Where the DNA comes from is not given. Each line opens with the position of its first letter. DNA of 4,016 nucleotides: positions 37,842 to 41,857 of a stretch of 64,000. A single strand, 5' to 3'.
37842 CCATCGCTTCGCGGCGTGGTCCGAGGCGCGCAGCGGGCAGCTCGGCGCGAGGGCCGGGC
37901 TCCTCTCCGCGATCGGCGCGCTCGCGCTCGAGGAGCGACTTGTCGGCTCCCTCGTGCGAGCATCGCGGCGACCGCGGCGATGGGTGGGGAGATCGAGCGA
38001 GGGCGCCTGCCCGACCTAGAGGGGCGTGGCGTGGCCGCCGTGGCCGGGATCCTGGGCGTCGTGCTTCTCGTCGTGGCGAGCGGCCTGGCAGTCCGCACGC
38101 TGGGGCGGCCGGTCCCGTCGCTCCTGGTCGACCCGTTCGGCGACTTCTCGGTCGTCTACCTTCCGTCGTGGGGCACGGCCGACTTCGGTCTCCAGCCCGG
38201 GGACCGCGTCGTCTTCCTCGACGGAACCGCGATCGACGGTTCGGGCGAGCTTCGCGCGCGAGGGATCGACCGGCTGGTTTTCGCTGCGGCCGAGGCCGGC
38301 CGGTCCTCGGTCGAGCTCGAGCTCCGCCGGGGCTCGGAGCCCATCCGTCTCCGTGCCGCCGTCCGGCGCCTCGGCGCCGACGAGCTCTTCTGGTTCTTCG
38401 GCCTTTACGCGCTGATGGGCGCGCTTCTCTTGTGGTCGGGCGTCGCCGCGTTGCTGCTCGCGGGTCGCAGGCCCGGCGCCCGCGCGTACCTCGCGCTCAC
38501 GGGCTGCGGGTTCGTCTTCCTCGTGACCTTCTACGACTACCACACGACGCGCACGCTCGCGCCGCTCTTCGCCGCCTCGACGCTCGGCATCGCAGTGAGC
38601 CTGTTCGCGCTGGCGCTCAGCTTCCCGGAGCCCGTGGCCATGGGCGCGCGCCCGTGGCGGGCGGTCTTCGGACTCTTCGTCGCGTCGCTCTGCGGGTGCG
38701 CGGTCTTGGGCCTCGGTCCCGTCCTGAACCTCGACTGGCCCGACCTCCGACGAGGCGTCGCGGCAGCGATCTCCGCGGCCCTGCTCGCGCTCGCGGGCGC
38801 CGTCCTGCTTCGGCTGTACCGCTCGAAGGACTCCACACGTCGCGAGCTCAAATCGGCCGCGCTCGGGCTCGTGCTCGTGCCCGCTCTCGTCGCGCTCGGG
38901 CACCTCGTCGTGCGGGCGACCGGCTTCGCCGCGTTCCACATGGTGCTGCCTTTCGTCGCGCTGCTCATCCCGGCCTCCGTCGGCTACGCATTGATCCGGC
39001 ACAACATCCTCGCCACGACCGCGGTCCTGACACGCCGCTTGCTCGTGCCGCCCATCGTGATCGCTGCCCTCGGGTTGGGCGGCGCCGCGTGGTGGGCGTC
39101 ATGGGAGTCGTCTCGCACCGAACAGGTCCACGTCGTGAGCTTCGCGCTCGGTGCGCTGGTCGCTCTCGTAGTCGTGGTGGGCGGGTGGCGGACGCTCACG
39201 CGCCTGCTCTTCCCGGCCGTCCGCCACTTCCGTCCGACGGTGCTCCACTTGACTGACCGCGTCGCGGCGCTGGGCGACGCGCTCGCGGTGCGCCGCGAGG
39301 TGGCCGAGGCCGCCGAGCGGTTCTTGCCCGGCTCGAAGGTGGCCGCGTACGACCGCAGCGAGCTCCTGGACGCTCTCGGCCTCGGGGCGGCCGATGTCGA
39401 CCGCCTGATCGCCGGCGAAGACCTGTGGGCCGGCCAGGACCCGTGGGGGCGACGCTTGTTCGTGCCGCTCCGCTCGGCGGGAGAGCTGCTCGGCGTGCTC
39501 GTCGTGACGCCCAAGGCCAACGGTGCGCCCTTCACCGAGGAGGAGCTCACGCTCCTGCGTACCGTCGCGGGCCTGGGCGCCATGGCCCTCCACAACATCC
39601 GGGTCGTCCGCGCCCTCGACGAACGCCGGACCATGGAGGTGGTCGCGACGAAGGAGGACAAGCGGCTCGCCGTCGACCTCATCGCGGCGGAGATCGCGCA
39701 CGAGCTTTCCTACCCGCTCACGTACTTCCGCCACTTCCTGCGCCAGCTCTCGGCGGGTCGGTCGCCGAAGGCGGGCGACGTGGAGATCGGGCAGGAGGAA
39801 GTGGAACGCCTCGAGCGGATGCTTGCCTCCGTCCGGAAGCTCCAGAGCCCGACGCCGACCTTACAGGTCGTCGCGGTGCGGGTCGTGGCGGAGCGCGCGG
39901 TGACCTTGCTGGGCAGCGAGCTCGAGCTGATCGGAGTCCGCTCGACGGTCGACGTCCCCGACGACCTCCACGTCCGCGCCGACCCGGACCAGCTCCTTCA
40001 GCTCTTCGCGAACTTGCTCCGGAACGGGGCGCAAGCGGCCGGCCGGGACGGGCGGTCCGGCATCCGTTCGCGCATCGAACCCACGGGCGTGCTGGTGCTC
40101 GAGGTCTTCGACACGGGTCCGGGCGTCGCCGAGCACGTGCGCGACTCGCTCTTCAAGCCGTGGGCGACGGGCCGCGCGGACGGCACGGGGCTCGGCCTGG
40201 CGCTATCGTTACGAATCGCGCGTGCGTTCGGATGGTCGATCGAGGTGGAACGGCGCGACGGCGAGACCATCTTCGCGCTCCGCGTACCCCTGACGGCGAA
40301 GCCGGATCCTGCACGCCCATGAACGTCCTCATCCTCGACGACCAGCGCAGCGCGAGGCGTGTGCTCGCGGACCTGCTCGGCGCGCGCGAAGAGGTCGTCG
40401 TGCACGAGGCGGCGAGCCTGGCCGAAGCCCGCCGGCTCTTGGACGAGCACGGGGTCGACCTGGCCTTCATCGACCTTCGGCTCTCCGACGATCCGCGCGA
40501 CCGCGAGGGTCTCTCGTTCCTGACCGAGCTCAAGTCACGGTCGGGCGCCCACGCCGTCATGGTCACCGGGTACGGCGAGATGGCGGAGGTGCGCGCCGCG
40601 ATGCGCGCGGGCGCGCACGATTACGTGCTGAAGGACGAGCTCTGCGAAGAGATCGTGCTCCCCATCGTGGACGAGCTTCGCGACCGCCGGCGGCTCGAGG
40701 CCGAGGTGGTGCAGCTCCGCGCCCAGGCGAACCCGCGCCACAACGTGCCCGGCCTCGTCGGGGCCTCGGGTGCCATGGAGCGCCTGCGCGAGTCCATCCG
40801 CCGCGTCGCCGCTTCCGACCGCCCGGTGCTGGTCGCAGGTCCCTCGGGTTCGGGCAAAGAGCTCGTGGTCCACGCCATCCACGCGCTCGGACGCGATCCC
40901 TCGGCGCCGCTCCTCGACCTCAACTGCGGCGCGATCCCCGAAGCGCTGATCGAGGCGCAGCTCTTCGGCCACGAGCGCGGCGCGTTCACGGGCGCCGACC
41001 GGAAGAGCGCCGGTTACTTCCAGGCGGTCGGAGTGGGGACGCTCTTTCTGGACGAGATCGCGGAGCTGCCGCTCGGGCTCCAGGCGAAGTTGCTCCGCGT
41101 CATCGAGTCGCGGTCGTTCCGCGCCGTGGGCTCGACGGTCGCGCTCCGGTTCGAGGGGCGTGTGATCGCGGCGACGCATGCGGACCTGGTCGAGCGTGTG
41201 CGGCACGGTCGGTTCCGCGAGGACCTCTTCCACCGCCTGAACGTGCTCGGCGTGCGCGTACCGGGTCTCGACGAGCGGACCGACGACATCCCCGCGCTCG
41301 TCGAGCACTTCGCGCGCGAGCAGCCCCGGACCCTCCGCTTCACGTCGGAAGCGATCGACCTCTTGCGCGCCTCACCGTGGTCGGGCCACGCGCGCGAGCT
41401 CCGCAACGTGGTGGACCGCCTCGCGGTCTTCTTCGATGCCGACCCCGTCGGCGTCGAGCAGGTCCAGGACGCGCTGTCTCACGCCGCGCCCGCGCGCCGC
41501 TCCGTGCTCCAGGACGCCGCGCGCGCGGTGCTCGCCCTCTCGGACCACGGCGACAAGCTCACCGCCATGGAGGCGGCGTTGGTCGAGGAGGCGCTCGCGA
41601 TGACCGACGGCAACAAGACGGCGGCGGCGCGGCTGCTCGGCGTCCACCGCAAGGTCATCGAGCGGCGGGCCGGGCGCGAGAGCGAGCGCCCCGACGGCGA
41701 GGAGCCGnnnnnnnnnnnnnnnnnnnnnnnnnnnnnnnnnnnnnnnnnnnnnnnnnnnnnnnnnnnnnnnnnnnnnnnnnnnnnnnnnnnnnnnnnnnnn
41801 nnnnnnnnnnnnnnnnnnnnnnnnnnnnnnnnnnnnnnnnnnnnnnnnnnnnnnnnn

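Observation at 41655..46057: Four-gene operon of unrelated hydrolase folds: metallophosphoesterase, TM/coiled-coil protein, MBL hydrolase, alpha/alpha-toroid protein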

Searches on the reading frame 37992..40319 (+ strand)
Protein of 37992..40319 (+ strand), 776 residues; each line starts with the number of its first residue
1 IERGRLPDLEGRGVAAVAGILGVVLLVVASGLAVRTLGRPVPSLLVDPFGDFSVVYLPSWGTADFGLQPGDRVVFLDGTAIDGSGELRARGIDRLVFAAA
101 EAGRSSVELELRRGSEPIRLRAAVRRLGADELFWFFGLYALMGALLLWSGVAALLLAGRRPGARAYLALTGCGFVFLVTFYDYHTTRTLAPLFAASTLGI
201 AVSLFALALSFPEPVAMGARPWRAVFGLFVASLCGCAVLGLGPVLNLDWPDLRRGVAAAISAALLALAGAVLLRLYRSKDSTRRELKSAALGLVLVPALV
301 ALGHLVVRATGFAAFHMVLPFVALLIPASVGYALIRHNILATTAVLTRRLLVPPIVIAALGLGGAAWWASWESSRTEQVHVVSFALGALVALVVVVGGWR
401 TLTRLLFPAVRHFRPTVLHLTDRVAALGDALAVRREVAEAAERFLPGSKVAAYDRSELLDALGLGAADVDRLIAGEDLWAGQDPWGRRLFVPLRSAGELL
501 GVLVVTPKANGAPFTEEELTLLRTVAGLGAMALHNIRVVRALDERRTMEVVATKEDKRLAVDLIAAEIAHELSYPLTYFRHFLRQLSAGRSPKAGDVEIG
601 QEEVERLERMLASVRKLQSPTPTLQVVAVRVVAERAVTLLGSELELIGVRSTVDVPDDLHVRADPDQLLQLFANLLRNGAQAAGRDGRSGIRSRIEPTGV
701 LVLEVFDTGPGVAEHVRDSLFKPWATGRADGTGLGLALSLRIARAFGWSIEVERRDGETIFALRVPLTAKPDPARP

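Call 41: search_protein_families(library=pfam, proteins=[window:37992-40319:+], max_evalue=0.01)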
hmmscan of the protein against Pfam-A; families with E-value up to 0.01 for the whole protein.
window:37992-40319:+ (776 aa): 4 families
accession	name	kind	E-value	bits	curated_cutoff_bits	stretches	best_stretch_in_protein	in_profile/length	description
PF02518.31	HATPase_c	-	9.9e-16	58.6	26.4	1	664-768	2-110/111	Histidine kinase-, DNA gyrase B-, and HSP90-like ATPase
PF13185.12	GAF_2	-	2.4e-08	34.7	28.6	1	478-534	81-136/136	GAF domain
PF01590.32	GAF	-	2.5e-06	28.5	22.4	1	489-533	91-133/133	GAF domain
PF13492.12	GAF_3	-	0.00023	22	27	1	484-535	79-129/129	GAF domain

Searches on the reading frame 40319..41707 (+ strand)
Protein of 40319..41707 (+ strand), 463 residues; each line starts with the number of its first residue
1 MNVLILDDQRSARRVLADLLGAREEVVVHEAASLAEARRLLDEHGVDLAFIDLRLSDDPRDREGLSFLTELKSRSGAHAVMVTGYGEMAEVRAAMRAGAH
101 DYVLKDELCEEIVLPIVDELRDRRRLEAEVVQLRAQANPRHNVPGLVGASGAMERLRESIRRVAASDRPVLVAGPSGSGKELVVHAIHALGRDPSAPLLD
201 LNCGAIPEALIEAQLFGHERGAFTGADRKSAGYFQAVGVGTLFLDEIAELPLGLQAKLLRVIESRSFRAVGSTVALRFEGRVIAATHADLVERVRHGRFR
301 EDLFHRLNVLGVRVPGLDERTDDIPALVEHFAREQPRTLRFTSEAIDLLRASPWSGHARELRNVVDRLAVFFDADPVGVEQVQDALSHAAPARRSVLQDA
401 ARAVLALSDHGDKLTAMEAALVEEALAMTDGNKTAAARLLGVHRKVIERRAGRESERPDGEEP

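Call 41: search_protein_families(library=pfam, proteins=[window:40319-41707:+], max_evalue=0.01)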
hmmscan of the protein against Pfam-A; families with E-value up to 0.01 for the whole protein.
window:40319-41707:+ (463 aa): 6 families
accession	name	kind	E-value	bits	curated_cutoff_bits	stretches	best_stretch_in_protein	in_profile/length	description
PF00158.32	Sigma54_activat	-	8.2e-59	198.5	20.2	1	146-312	1-167/168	Sigma-54 interaction domain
PF00072.30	Response_reg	-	5.7e-18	65.6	30.2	1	3-112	1-106/111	Response regulator receiver domain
PF14532.12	Sigma54_activ_2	-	1.1e-15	58.6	25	1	147-317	1-138/138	Sigma-54 interaction domain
PF25601.1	AAA_lid_14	-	3.7e-13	49.5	27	1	319-393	2-81/87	AAA+ ATPase lid domain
PF02954.25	HTH_8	-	1.5e-07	31.5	22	1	415-450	3-38/42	Bacterial regulatory protein, Fis family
PF13191.12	AAA_16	-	0.0044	18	32.6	1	151-200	7-62/167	AAA ATPase domain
